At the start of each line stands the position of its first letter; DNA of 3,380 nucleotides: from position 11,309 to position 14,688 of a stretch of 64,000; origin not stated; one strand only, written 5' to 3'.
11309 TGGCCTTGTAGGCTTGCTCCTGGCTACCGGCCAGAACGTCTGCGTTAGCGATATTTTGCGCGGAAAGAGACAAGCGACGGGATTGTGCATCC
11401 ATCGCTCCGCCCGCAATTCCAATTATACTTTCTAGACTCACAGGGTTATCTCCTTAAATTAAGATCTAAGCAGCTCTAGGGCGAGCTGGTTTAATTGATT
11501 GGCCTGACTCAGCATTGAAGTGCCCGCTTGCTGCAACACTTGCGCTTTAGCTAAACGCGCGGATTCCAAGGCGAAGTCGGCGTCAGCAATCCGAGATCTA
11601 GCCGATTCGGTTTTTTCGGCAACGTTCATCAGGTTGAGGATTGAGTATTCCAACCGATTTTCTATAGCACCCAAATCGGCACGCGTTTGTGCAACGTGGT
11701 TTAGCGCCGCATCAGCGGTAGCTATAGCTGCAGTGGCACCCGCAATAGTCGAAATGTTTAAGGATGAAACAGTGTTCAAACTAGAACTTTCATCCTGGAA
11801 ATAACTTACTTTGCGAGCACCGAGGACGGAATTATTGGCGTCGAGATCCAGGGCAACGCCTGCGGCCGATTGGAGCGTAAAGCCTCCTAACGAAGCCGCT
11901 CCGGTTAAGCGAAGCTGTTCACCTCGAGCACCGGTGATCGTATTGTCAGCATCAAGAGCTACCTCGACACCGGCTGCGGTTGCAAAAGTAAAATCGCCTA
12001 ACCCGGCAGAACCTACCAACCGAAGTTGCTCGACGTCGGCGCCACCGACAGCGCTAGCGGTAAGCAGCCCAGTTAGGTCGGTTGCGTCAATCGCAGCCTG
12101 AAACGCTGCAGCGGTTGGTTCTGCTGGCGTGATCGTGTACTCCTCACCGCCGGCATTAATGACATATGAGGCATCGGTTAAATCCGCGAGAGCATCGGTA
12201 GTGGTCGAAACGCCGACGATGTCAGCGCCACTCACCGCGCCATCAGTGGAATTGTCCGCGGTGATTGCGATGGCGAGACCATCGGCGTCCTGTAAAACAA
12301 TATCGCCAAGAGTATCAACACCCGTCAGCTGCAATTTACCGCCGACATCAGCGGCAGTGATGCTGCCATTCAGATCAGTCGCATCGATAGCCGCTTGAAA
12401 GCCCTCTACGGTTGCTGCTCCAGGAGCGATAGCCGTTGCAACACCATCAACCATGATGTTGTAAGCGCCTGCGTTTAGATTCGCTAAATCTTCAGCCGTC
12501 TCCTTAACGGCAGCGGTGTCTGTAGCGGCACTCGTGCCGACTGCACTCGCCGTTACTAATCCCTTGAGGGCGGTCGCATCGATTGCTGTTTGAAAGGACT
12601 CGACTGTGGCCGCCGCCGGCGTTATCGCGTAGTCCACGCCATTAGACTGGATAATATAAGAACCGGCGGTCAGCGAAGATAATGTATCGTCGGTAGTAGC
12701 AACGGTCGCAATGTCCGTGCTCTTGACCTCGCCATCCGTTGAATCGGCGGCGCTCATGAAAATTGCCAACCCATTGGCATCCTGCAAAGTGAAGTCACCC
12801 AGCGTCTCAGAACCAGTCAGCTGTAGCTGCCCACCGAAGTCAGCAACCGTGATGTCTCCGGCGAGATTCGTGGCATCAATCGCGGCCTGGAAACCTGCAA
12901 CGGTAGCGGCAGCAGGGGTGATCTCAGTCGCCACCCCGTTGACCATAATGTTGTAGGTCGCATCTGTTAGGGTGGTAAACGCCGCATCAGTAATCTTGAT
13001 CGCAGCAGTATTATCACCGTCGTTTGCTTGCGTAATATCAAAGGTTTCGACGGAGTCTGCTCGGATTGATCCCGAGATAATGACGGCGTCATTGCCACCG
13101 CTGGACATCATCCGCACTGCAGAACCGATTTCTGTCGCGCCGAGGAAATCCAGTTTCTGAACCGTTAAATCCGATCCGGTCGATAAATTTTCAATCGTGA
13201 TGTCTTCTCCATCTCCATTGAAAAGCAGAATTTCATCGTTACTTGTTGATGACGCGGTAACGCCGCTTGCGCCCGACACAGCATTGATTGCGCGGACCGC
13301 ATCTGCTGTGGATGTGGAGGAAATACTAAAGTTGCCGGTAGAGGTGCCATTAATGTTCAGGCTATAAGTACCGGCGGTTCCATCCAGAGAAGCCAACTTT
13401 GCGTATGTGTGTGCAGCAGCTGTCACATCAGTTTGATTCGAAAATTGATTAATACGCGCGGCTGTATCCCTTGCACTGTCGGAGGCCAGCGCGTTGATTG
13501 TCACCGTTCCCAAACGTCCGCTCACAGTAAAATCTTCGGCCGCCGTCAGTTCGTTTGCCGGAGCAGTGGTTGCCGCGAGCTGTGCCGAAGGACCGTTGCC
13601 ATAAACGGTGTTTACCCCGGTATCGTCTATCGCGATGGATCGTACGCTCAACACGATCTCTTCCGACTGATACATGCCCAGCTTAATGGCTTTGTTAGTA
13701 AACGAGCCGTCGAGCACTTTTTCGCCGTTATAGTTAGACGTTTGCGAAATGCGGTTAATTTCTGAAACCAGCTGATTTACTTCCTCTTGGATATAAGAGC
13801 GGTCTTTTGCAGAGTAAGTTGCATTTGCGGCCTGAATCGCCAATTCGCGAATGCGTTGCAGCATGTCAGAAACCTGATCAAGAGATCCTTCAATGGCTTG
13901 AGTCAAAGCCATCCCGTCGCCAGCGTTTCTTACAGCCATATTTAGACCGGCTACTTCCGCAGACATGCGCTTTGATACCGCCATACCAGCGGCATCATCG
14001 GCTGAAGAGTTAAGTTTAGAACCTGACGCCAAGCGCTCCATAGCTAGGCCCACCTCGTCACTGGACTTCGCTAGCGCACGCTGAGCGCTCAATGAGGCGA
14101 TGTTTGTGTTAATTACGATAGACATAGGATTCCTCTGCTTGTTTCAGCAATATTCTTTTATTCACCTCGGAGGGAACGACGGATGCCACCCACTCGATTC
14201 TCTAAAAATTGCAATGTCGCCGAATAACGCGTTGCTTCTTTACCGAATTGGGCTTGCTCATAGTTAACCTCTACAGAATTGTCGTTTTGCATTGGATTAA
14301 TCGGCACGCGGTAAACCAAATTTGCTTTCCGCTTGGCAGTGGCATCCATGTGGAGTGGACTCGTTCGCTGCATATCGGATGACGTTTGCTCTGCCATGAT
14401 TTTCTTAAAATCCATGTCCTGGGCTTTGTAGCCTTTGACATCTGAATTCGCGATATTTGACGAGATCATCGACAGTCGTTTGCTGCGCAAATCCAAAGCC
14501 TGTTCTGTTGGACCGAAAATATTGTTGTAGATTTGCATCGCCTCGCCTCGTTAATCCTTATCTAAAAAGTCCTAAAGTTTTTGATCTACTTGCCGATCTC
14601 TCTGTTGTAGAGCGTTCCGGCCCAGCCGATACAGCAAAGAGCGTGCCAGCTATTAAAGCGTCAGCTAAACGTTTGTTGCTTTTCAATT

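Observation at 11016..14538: Flagellin gene embedded between flgB and flgC with no terminator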

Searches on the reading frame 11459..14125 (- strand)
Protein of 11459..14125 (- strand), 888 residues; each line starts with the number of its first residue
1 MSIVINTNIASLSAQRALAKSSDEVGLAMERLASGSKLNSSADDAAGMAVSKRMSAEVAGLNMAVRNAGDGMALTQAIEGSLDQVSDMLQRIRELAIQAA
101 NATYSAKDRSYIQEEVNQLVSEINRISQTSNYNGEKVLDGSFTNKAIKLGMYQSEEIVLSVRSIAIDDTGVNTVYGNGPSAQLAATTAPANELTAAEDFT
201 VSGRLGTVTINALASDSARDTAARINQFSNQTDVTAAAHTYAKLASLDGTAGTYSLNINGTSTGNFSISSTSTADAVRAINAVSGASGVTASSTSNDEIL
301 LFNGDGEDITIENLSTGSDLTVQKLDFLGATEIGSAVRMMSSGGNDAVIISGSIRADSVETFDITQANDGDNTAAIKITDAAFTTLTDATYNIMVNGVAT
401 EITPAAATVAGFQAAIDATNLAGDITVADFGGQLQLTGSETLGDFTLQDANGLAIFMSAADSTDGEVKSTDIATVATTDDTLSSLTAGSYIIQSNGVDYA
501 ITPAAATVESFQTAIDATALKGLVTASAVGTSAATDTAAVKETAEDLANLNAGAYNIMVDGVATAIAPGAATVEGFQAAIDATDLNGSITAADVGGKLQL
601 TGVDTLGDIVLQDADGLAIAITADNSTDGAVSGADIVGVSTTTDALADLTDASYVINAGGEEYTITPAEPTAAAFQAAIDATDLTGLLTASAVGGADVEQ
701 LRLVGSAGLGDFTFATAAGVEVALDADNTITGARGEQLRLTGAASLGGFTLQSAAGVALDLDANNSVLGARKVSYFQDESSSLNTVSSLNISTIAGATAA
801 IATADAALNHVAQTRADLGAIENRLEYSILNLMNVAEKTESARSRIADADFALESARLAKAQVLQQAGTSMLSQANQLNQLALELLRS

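Call 4: search_protein_families(library=pfam, proteins=[window:11459-14125:-])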
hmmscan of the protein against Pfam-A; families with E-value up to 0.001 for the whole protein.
window:11459-14125:- (888 aa): 2 families
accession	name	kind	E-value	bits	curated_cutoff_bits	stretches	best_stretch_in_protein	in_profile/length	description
PF00669.25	Flagellin_N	-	2.4e-37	128.6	26.6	1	5-143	1-139/139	Bacterial flagellin N-terminal helical region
PF00700.27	Flagellin_C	-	2.9e-22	79.2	23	1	802-886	2-86/86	Bacterial flagellin C-terminal helical region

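Call 5: search_protein_families(library=ncbifam, proteins=[window:11459-14125:-])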
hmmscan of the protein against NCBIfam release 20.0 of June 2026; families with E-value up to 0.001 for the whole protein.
window:11459-14125:- (888 aa): 25 families
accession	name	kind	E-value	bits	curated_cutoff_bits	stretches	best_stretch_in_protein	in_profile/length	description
NF009448.0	PRK12806.1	equivalog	6.7e-86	288.9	531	2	1-366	1-368/475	flagellin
NF006466.0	PRK08869.1-1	subfamily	1.9e-74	251.5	426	2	1-284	1-283/377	flagellin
NF006468.0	PRK08869.1-3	subfamily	4.6e-71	239.9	436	2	1-277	1-277/378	polar flagellin E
NF006467.0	PRK08869.1-2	subfamily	1.7e-70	238.2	443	2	1-304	1-309/400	flagellin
NF005294.0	PRK06819.1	subfamily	8.7e-68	229.5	387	2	1-279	1-273/376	FliC/FljB family flagellin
NF006469.0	PRK08869.1-4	equivalog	1.3e-67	228.8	627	2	1-284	1-283/377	flagellin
NF009444.0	PRK12802.1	equivalog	1.4e-66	224.9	332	2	1-191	1-194/282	flagellin domain-containing protein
NF005953.0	PRK08026.1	subfamily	1.3e-60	206.5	619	2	1-485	1-464/548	FliC/FljB family flagellin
NF038071.1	lat_flg_LafA_2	exception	4.1e-54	183.9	365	2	1-174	1-176/284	lateral flagellin LafA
NF006470.0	PRK08869.1-5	equivalog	1.4e-51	175.9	423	2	4-290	3-282/388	flagellin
NF009449.0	PRK12807.1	subfamily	2.3e-50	171.8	347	2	5-142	3-140/287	flagellin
NF009446.0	PRK12804.1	subfamily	4.8e-48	164.2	352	2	5-163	3-171/301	flagellin Hag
NF010115.0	PRK13588.1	subfamily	2.1e-42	145.8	503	2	1-329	1-336/514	flagellin B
NF009234.0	PRK12584.1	equivalog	6.3e-42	144.3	752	2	1-324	1-323/510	flagellin A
NF009447.0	PRK12805.1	equivalog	1.4e-39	136.4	404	2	5-155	3-153/287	FliC/FljB family flagellin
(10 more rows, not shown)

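Call 48: search_protein_families(library=pfam, proteins=[window:11459-14125:-], max_evalue=10)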
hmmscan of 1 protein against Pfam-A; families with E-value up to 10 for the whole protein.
window:11459-14125:- (888 aa): 5 families
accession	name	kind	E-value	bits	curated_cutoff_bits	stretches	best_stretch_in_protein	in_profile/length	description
PF00669.25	Flagellin_N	-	2.4e-37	128.6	26.6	1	5-143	1-139/139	Bacterial flagellin N-terminal helical region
PF00700.27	Flagellin_C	-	2.9e-22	79.2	23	1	802-886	2-86/86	Bacterial flagellin C-terminal helical region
PF07196.18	Flagellin_IN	-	0.002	18.7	22.7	2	255-303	1-53/55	Flagellin hook IN motif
PF20205.3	DUF6567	-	0.041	14.2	27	1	213-294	16-96/123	Family of unknown function (DUF6567)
PF10752.14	DUF2533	-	0.18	12.8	25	1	88-131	23-65/83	Protein of unknown function (DUF2533)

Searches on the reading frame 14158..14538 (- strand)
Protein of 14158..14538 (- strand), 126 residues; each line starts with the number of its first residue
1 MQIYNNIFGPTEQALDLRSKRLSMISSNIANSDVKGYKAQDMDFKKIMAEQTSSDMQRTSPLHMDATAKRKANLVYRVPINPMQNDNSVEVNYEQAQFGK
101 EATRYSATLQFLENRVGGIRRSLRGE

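Call 4: search_protein_families(library=pfam, proteins=[window:14158-14538:-])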
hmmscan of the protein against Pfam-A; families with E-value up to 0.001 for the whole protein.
window:14158-14538:- (126 aa): 1 family
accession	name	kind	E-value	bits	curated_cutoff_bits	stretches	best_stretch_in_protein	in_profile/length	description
PF00460.25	Flg_bb_rod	-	1.6e-07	31.6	20.7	1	14-38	7-31/31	Flagella basal body rod protein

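Call 5: search_protein_families(library=ncbifam, proteins=[window:14158-14538:-])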
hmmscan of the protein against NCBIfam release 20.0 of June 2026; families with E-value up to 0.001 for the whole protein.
window:14158-14538:- (126 aa): 19 families
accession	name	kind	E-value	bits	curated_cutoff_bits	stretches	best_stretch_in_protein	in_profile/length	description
TIGR01396.1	FlgB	equivalog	4.1e-26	91.7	59.05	1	5-123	2-130/131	flagellar basal body rod protein FlgB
NF009328.0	PRK12685.1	equivalog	2.8e-23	82.5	169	1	5-125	6-115/116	flagellar basal body rod protein FlgB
NF009263.0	PRK12620.1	equivalog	6.7e-17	61.7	158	1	5-119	6-126/133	flagellar basal body rod protein FlgB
NF009262.0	PRK12619.1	equivalog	1.7e-14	54.4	183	1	6-126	7-130/130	flagellar basal body rod protein FlgB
NF005527.0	PRK07182.1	equivalog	2.2e-14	53.7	211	1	49-125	71-147/148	flagellar basal body rod protein FlgB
NF009264.0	PRK12621.1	equivalog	1.1e-10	42.1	163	1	3-121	4-129/136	flagellar basal body rod protein FlgB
NF009266.0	PRK12623.1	equivalog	1.2e-09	38.1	144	1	11-120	16-127/133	flagellar basal body rod protein FlgB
NF004653.1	PRK06003.1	equivalog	1.3e-09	38.5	153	1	18-99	17-100/126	flagellar basal body rod protein FlgB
TIGR03506.1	FlgEFG_subfam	subfamily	1.8e-08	34.5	70.25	1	14-58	9-53/351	flagellar hook-basal body complex protein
NF004242.0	PRK05682.2-1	equivalog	2.6e-08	33.1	365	1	14-63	13-62/422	flagellar hook protein FlgE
NF009270.0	PRK12627.1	equivalog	2.8e-08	34.2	128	1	20-97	20-99/128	FlgB family protein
NF009275.1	PRK12632.1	equivalog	1e-07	32.4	170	1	14-86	14-82/130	flagellar basal body rod protein FlgC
NF005280.0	PRK06797.1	equivalog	4e-06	27.4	106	1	23-72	20-81/135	flagellar basal body rod protein FlgB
NF004243.1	PRK05682.2-2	equivalog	5.4e-06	25.7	801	1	16-56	15-55/420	flagellar hook protein FlgE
NF004654.1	PRK06004.1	equivalog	5.9e-06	27.3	142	1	17-74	8-73/126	flagellar basal body rod protein FlgB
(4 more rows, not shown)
